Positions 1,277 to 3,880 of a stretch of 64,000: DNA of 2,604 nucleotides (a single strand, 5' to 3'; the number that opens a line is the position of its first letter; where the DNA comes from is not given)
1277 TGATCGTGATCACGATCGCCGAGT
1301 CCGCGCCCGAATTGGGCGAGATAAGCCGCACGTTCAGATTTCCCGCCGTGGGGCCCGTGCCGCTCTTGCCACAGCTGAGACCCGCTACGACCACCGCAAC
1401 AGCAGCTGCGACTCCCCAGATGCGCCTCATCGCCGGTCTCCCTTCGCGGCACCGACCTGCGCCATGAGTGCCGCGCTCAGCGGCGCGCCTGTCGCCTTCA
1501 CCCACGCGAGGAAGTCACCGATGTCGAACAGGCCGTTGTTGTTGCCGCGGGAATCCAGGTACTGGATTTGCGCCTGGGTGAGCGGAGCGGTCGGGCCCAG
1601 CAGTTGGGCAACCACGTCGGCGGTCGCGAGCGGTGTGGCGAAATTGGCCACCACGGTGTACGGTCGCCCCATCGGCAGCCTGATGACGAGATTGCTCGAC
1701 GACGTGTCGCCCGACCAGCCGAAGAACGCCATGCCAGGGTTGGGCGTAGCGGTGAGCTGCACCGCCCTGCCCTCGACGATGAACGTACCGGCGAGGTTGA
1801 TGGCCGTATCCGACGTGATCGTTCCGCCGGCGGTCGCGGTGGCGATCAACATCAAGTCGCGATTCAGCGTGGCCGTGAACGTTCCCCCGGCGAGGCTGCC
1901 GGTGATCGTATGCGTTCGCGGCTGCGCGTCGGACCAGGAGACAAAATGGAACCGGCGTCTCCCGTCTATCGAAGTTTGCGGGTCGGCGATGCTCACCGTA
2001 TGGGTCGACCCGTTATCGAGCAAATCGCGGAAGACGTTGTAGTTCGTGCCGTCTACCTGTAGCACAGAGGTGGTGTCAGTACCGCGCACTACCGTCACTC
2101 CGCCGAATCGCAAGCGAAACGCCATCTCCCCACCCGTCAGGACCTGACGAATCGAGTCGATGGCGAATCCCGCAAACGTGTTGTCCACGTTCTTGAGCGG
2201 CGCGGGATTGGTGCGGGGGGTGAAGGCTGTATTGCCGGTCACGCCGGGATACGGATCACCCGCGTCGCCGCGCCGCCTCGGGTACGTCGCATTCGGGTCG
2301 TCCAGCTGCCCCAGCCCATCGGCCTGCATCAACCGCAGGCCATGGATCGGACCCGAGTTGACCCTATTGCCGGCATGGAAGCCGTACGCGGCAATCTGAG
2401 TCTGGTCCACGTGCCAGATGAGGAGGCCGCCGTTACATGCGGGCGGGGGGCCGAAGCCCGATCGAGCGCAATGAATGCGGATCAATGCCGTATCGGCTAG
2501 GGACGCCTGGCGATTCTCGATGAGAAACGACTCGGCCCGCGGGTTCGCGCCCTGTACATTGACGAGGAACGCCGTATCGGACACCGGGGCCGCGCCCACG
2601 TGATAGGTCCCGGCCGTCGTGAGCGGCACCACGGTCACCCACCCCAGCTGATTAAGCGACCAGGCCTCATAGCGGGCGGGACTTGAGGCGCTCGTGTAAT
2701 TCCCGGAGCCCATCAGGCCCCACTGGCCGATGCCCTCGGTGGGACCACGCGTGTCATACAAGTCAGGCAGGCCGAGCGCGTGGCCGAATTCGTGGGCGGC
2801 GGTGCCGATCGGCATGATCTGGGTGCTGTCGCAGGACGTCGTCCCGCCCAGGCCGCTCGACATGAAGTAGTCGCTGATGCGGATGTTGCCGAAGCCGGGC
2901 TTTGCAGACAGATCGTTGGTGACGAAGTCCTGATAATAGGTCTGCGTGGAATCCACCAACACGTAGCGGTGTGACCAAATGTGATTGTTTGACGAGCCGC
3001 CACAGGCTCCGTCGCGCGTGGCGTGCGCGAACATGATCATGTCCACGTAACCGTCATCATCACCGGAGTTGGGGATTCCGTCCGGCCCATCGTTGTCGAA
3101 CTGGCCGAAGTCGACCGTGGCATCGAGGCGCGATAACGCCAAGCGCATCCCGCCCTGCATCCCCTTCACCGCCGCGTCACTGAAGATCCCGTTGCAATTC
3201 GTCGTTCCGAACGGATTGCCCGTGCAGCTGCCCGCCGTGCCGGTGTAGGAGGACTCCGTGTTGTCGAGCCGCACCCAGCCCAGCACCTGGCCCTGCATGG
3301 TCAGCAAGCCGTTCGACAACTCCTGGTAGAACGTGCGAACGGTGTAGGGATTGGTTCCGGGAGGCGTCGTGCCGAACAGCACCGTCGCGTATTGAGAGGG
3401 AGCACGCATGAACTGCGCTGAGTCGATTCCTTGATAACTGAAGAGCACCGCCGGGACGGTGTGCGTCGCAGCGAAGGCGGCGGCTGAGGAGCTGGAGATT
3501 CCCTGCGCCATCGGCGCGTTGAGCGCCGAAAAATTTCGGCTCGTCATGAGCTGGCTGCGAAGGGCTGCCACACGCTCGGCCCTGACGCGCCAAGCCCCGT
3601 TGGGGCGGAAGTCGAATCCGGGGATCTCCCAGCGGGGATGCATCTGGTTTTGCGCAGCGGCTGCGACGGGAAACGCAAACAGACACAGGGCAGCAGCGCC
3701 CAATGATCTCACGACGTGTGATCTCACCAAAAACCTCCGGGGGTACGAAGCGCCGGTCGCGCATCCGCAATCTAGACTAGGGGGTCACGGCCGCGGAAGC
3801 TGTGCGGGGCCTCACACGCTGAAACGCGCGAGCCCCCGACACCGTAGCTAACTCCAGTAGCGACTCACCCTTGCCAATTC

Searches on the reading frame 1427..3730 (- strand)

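Call 26: search_protein_families(library=pfam, proteins=[window:1427-3730:-], max_evalue=0.00001)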
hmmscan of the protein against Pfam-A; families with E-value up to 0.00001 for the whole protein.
window:1427-3730:- (767 aa): 2 families
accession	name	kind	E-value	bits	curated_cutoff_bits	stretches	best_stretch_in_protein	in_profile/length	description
PF05547.17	Peptidase_M6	-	2.2e-25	89.9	22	1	112-350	47-270/294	Immune inhibitor A peptidase M6, catalytic domain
PF18998.6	Flg_new_2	-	5.8e-10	39.5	23.6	1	627-698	2-70/73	Divergent InlB B-repeat domain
